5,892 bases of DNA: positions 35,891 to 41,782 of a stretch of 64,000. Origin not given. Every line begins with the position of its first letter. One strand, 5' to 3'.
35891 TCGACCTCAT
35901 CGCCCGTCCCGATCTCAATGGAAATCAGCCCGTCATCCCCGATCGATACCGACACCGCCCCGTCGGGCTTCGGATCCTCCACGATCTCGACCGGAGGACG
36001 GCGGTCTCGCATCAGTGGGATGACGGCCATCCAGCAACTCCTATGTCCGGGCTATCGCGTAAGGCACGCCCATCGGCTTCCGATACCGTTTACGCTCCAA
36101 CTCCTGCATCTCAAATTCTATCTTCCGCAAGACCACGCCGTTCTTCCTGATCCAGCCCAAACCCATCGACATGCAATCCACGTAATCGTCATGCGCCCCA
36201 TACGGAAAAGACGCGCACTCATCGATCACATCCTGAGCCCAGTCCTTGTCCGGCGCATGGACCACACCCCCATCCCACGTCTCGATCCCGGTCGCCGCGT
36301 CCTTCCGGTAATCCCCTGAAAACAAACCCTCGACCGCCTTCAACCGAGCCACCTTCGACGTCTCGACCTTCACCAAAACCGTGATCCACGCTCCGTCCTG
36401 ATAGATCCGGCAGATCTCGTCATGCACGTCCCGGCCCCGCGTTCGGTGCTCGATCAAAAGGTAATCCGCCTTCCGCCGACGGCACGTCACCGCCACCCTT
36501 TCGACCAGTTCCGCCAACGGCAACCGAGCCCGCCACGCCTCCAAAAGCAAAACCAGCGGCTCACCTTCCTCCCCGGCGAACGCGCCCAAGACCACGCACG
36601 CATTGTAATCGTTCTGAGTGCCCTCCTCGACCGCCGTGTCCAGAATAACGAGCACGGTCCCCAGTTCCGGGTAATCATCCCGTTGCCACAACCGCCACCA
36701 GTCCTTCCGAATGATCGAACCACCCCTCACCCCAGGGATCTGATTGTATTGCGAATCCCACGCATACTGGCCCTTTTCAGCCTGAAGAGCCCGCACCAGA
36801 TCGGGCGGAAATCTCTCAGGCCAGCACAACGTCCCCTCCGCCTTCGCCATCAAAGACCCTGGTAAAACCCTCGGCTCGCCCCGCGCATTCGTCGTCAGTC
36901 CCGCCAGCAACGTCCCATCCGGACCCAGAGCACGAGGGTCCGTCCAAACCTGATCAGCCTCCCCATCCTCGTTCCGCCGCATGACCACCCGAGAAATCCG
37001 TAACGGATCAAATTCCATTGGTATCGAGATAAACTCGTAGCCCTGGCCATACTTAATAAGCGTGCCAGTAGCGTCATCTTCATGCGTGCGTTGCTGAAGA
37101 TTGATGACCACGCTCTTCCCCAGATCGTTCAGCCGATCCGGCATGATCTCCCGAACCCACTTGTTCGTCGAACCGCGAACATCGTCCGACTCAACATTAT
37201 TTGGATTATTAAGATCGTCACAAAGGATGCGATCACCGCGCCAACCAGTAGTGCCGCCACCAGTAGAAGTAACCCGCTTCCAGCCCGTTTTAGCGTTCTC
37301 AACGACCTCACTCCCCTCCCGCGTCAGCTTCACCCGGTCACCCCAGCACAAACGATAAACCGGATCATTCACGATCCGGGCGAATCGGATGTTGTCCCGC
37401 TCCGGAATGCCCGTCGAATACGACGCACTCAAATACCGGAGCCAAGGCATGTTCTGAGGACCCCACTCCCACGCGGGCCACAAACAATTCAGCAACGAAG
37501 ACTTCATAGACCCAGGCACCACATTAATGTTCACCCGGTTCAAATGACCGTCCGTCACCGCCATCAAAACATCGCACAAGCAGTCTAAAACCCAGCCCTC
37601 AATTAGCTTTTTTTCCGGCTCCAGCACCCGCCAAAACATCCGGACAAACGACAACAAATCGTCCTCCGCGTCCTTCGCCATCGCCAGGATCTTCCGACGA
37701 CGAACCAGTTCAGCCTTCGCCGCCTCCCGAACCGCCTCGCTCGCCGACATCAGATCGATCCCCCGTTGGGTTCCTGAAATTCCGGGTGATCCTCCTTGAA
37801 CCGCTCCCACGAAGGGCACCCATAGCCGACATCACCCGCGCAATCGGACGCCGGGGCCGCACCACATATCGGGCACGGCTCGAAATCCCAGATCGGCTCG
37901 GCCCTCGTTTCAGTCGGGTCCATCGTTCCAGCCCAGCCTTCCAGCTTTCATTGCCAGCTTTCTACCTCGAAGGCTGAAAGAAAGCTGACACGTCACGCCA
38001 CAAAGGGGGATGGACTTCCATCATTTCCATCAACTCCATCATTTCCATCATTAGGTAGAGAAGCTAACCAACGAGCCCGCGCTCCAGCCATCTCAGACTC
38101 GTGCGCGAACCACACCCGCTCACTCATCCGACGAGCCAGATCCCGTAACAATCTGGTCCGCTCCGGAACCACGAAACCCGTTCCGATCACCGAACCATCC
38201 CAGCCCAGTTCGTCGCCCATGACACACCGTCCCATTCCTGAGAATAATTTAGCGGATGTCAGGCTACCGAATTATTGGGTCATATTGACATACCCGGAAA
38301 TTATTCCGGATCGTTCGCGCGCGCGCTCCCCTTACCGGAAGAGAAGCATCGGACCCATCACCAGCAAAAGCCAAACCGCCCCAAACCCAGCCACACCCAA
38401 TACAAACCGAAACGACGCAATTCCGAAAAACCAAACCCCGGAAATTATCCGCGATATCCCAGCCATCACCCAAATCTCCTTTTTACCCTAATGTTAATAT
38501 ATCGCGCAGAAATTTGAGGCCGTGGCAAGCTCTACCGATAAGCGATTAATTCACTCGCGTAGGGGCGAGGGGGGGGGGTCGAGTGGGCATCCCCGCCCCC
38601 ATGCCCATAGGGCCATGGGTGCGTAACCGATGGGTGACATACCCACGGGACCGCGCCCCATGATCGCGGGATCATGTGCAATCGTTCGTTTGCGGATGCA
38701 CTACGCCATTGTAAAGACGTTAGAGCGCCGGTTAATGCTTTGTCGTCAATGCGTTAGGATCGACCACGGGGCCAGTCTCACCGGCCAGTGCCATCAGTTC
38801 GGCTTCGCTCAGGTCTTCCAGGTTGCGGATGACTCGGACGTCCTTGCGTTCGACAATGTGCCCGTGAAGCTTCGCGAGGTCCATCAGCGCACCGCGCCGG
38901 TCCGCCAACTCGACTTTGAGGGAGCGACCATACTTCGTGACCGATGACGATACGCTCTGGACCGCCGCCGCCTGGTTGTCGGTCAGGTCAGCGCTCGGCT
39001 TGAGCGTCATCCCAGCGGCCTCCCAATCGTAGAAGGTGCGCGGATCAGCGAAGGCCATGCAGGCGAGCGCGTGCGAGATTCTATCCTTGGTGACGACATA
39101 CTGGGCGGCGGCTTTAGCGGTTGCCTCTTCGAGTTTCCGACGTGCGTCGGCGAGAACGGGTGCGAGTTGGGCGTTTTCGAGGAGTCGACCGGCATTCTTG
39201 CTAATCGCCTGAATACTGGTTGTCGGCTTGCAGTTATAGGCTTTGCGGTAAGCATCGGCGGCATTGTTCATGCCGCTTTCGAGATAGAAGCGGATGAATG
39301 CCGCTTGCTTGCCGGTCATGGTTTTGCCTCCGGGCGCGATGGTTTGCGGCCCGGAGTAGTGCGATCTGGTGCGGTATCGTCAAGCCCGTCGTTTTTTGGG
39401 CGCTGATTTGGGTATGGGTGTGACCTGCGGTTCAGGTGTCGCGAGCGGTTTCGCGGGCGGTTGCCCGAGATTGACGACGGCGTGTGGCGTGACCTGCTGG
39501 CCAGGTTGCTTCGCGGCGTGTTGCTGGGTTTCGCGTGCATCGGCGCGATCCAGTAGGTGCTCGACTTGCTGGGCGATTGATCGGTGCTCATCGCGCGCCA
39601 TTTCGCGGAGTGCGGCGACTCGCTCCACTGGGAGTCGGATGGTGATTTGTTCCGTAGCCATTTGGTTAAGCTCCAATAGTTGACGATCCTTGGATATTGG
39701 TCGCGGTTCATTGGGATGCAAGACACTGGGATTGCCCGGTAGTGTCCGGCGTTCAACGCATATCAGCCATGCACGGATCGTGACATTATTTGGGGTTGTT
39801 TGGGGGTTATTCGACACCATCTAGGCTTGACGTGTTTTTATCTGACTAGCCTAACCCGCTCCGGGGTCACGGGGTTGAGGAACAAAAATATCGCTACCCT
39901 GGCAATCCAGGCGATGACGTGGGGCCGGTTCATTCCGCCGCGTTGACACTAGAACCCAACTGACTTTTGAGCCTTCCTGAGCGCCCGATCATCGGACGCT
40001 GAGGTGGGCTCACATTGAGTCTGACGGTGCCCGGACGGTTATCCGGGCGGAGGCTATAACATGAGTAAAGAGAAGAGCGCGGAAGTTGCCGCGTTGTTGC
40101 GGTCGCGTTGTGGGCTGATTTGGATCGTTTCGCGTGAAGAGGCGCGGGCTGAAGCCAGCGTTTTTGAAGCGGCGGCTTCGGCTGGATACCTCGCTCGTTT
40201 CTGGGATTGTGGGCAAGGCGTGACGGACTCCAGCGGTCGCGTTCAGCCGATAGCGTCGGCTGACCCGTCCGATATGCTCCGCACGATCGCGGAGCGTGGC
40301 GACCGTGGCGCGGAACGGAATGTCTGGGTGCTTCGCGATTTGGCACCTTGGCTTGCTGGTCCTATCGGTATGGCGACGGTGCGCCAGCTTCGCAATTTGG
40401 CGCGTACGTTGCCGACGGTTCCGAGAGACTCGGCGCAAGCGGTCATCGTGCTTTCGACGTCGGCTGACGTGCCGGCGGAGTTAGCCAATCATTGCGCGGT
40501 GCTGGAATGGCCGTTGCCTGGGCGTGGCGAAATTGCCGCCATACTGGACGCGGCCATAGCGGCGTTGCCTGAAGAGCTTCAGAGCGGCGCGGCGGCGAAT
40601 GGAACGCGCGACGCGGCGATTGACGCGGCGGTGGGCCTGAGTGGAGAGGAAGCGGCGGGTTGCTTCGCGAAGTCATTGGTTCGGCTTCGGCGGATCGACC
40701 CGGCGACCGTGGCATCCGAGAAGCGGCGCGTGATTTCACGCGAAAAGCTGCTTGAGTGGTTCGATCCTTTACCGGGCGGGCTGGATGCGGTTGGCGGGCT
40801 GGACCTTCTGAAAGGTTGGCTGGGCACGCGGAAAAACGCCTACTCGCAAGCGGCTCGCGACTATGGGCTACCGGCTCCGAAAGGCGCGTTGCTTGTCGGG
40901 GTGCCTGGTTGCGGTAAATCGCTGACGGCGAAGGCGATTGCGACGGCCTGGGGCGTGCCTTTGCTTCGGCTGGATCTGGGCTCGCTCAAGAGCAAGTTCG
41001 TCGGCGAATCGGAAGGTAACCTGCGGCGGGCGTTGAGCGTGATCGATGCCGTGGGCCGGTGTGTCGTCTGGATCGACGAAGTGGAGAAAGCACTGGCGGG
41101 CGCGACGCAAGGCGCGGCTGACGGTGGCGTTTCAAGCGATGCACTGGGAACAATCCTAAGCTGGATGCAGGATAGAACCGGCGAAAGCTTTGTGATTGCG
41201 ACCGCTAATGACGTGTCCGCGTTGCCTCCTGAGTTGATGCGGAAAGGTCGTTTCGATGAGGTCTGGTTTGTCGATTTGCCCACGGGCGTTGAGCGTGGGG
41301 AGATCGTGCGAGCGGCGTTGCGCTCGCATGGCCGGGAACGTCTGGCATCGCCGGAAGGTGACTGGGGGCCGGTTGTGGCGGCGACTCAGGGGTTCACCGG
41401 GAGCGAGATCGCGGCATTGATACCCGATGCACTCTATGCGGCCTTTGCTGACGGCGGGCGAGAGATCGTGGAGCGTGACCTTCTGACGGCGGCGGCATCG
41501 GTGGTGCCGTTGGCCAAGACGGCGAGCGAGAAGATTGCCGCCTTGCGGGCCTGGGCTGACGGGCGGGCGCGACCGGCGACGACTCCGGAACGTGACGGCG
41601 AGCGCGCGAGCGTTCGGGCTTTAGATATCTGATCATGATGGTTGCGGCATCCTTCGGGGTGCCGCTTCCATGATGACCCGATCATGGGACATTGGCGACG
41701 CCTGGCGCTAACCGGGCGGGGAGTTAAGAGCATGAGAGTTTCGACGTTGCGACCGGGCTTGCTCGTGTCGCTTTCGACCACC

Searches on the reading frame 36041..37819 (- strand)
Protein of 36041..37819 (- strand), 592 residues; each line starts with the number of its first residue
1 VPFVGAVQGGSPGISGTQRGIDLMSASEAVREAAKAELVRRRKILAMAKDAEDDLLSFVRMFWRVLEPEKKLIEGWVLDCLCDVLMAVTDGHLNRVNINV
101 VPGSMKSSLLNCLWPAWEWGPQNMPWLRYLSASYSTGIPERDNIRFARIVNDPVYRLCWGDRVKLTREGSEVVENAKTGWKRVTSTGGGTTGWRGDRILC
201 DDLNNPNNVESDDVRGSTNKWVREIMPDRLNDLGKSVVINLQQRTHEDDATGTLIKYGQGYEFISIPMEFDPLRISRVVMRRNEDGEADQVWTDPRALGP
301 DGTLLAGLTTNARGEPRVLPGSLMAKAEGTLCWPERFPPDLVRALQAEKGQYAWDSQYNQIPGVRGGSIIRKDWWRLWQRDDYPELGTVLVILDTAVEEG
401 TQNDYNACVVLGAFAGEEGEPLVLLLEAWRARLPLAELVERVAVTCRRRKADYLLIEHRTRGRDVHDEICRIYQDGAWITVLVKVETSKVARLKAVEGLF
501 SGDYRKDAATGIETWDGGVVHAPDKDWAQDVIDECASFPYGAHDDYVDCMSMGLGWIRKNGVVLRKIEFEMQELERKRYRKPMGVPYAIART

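Call 8: search_protein_families(library=phrogs, proteins=[window:36041-37819:-], max_evalue=0.001)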
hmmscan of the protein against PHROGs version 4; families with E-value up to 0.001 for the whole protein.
window:36041-37819:- (592 aa): 3 families
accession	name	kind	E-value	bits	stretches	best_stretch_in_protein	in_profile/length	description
phrog_38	-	head and packaging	1.1e-65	223.7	1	30-572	250-718/760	terminase large subunit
phrog_4758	-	head and packaging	3.8e-22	79.8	1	48-268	13-235/243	terminase large subunit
phrog_5573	-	head and packaging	2.9e-20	73.8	1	328-557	23-234/250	terminase large subunit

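Call 9: search_protein_families(library=pfam, proteins=[window:36041-37819:-], max_evalue=0.001)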
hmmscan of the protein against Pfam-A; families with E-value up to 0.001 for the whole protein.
window:36041-37819:- (592 aa): 0 families

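Call 33: search_dna_similar(query=window:36041-37819:-, collection=phages, mode=protein, max_evalue=1e-10, max_rows=20)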
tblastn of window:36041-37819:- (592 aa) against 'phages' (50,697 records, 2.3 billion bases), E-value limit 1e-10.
Records with a match: 68; places in all: 68; records where one place covers at least 80% of the query: 14.
Best place of each record, by identity: <60% 68.
By first word of the organism name: Rhizobium 10; Escherichia 10; Cronobacter 5; Aeromonas 4; Phage 4; Erythrobacter 4; Croceibacter 4; Caudoviricetes 3; Roseobacter 3; Erwinia 2; and 16 more.
By host as written in the record: - 13; Croceibacter atlanticus HTCC2559 4; Escherichia coli 3; Roseobacter sp. FZCC0083 2; Aeromonas salmonicida 2; Erythrobacter sp. JL475 2; Cronobacter sakazakii ATCC29544 2; Bacillus megaterium strain Km Sp- 2; and 35 more.
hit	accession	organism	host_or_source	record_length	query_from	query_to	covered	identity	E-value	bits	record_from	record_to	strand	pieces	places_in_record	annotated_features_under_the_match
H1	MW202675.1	Caudoviricetes sp.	Manatee Spring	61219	29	575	92%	34.4%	6e-95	324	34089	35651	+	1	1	terminase large subunit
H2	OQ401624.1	Roseobacter phage CRP-902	Roseobacter sp. FZCC0083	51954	55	563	86%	29.0%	4e-44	175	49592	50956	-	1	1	terminase large subunit | terminase small subunit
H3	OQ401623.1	Roseobacter phage CRP-901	Roseobacter sp. FZCC0083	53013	55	558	85%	28.7%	4e-43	172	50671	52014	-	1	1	terminase large subunit | terminase small subunit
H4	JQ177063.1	Aeromonas phage vB_AsaM-56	Aeromonas salmonicida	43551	55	554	84%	28.1%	3e-48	187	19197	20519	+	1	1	putative TerL large-subunit terminase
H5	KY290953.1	Aeromonas phage 51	Aeromonas salmonicida HER1108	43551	55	554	84%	28.1%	3e-48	187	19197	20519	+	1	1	terminase large subunit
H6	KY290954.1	Aeromonas phage 56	Aeromonas salmonicida HER1084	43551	55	554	84%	28.1%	3e-48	187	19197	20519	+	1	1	terminase large subunit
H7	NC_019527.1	Aeromonas phage vB_AsaM-56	Aeromonas salmonicida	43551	55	554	84%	28.1%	3e-48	187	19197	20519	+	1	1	terminase large subunit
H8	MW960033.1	Rhizobium phage RHph_X3_2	Sinorhizobium americanum X3_2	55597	24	555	90%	26.0%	1e-36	152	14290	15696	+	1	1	terminase large subunit protein | terminase small subunit protein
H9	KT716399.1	Pseudomonas phage POR1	Pseudomonas oryzihabitans J81P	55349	24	554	90%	26.0%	2e-32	139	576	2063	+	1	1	putative large terminase | putative small terminase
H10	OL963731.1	Citromicrobium phage vB_CbaS-RXM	Citromicrobium bathyomarinum JL1366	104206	14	561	93%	24.0%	5e-15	85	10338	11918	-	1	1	terminase large subunit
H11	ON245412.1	Phage vB_RanS_PJN03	sewage water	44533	27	556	90%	23.5%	1e-26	121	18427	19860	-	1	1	terminase large subunit | hypothetical protein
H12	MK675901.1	Shewanella phage S0112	Shewanella indica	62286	50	413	61%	33.7%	2e-50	194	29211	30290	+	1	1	terminase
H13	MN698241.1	Pelagibacter phage HTVC027P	Candidatus Pelagibacter sp. HTCC1062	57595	72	574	85%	24.0%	4e-24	114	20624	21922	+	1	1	terminase large subunit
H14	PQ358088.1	Staphylococcus phage TPWB-09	Staphylococcus sp.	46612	85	581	84%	23.7%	2e-12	77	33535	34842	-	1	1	terminase large subunit | portal protein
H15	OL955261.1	Erythrobacter phage vB_EliS-L02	Erythrobacter sp.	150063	74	561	82%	24.1%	1e-17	93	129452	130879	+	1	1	terminase-like family protein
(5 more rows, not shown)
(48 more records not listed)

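Call 66: find_homologous_proteins(query=window:36041-37819:-, max_evalue=1e-30)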
Query window:36041-37819:- (592 aa): 204 proteins with E <= 1e-30 among 8000 candidates; the best 120 are listed.
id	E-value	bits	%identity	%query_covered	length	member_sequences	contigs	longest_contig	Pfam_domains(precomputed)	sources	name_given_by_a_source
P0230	0.0e+0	1302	98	96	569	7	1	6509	-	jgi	jgi:predicted phage terminase large subunit-like protein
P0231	0.0e+0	1086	80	95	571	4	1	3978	-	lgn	-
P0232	4.9e-293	991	75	95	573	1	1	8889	-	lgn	-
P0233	1.0e-289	980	74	95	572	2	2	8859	-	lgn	-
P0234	3.8e-289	978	73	93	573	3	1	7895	-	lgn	-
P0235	1.6e-288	976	74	95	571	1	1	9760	-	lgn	-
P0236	1.4e-287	973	71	96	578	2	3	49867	-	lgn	-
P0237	6.2e-275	931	71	96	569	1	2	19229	-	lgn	-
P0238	5.3e-273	925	71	94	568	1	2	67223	-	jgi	jgi:phage terminase large subunit-like protein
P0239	2.5e-272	923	68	98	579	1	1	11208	-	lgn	-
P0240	3.4e-272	922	70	95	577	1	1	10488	-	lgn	-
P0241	6.5e-270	915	70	93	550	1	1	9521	-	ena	-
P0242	2.5e-269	913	70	94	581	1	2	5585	-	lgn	-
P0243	4.6e-266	902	67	96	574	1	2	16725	-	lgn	-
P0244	2.5e-265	900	70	92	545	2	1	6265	-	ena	-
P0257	1.7e-243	828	63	96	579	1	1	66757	-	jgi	jgi:phage terminase large subunit-like protein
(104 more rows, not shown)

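Call 67: find_encoding_contigs(protein=P0238, flank=10000, max_places=1)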
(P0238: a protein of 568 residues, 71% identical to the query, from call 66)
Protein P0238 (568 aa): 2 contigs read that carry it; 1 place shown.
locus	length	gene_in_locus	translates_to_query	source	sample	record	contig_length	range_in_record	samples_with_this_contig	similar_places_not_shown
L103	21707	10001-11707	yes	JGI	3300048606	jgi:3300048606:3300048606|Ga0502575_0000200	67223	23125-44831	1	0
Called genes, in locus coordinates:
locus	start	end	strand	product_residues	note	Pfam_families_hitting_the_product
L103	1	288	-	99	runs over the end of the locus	-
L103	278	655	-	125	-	-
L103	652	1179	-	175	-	PF13392:HNH_3, PF00847:AP2 (weak)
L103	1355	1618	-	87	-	-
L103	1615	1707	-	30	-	-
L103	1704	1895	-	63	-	-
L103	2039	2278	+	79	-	-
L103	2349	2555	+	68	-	-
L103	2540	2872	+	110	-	-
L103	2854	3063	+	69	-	-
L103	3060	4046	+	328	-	PF10127:RlaP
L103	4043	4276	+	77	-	-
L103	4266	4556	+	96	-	-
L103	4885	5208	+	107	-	-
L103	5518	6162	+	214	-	PF11672:DUF3268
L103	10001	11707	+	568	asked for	-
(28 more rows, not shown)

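Call 68: find_encoding_contigs(protein=P0257, flank=10000, max_places=1)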
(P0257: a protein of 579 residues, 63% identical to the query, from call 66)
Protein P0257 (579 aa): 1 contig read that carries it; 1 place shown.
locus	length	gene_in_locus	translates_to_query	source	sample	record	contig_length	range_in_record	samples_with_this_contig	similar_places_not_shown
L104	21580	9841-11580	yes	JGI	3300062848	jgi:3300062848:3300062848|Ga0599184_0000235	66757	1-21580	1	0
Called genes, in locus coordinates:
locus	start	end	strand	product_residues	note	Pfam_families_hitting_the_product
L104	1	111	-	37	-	?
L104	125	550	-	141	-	-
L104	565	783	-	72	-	-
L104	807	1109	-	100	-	-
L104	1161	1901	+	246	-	-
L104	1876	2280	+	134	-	-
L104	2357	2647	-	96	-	-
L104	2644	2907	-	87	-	-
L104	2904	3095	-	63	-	-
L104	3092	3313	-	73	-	-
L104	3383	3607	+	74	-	-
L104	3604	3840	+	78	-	-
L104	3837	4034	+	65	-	-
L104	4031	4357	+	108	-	-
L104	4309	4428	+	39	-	-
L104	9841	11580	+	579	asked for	-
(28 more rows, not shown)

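Call 79: find_related_loci(query=window:36041-37819:-, collection=viral_contigs, flank=1000)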
Query window:36041-37819:- (592 aa) in viral_contigs; peptide patterns used: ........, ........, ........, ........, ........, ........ (x = any residue, [..] = any of these).
51 stretches matched a pattern; 49 encode a relative of the query (tblastn E <= 1e-3); 49 distinct loci.
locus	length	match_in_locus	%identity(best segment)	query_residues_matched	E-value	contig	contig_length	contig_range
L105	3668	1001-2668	71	33-589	0e+0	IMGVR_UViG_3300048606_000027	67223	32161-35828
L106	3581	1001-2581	66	25-553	0e+0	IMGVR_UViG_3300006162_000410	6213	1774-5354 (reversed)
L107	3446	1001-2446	39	51-568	3e-115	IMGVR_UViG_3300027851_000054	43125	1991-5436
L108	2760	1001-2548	37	50-582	2e-106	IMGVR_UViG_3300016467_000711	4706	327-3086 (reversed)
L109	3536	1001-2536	36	50-580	4e-104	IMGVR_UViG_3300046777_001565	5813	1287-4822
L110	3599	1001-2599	34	17-575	7e-104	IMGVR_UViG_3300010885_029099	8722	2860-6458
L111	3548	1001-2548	35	34-575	1e-101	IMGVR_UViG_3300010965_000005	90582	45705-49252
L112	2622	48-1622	34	29-578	3e-98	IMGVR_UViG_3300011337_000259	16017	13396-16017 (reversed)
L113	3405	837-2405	35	37-578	8e-98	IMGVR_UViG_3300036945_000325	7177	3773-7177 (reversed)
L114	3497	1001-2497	34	50-568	9e-98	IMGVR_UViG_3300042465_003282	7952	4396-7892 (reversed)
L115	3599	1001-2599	34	29-586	3e-97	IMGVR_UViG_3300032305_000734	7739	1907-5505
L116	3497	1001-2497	34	50-568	2e-97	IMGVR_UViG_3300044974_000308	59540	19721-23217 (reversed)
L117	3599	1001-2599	34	29-586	2e-97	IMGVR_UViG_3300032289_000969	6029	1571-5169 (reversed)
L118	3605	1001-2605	34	25-578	2e-97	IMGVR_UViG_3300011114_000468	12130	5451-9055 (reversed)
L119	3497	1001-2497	34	50-568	2e-97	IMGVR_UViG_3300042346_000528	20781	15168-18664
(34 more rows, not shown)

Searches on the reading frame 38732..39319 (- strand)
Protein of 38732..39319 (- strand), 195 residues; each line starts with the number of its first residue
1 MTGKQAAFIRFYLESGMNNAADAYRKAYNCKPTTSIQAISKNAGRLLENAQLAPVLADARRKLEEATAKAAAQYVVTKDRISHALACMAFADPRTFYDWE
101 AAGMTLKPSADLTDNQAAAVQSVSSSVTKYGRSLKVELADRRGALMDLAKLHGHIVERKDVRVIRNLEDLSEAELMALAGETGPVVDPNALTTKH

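Call 17: search_protein_families(library=phrogs, proteins=[window:38732-39319:-], max_evalue=0.001)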
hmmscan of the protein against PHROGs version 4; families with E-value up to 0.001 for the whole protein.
window:38732-39319:- (195 aa): 1 family
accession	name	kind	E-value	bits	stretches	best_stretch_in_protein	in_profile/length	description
phrog_51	-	head and packaging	1.1e-10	42.7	1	1-159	89-218/261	terminase small subunit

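Call 18: search_protein_families(library=pfam, proteins=[window:38732-39319:-], max_evalue=0.001)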
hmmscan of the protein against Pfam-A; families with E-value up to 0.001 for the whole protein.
window:38732-39319:- (195 aa): 1 family
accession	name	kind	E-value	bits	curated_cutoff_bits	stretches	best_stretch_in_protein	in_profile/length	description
PF03592.21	Terminase_2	-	5.4e-13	50.2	26.1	1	1-154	1-130/141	Terminase small subunit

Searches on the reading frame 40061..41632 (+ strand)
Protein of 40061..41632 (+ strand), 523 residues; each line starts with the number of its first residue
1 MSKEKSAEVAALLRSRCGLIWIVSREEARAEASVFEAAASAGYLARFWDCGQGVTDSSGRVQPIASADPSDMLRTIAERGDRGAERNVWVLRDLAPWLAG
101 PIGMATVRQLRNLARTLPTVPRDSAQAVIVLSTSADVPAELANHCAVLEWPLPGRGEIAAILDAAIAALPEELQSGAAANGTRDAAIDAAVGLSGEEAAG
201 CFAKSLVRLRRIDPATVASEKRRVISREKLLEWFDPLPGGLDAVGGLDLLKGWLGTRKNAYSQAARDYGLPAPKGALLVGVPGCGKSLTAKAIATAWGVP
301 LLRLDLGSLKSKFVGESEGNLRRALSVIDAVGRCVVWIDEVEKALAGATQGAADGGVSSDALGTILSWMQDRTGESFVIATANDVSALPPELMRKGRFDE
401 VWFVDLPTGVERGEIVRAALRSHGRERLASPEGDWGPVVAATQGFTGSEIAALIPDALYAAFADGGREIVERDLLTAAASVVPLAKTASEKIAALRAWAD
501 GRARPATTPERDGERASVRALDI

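Call 17: search_protein_families(library=phrogs, proteins=[window:40061-41632:+], max_evalue=0.001)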
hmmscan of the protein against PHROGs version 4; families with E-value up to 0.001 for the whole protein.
window:40061-41632:+ (523 aa): 8 families
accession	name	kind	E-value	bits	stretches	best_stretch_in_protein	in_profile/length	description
phrog_8638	-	unknown function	3.5e-171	571.6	1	3-519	19-551/568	-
phrog_10401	-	other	8.1e-39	134.9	1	253-416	441-596/667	ATPase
phrog_3757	-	unknown function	1.6e-28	101.2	1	260-479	113-325/367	-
phrog_30773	-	unknown function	1.3e-19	70.9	1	269-469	192-392/666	-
phrog_9172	-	unknown function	2.6e-10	40.8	1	274-406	108-244/509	-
phrog_7485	-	unknown function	4.2e-05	23.7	1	266-407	220-362/430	-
phrog_11838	-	DNA, RNA and nucleotide metabolism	0.0004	20.7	1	272-344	39-110/420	clamp loader of DNA polymerase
phrog_168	-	DNA, RNA and nucleotide metabolism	0.00075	20.3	0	277-392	46-147/314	clamp loader of DNA polymerase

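Call 18: search_protein_families(library=pfam, proteins=[window:40061-41632:+], max_evalue=0.001)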
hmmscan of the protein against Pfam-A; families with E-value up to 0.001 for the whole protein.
window:40061-41632:+ (523 aa): 2 families
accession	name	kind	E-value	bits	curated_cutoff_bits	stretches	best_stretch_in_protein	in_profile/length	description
PF00004.35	AAA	-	7.3e-28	98.1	21.2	1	277-405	2-130/131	ATPase family associated with various cellular activities (AAA)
PF17862.7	AAA_lid_3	-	0.00016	21.6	27.2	1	438-474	7-43/45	AAA+ lid domain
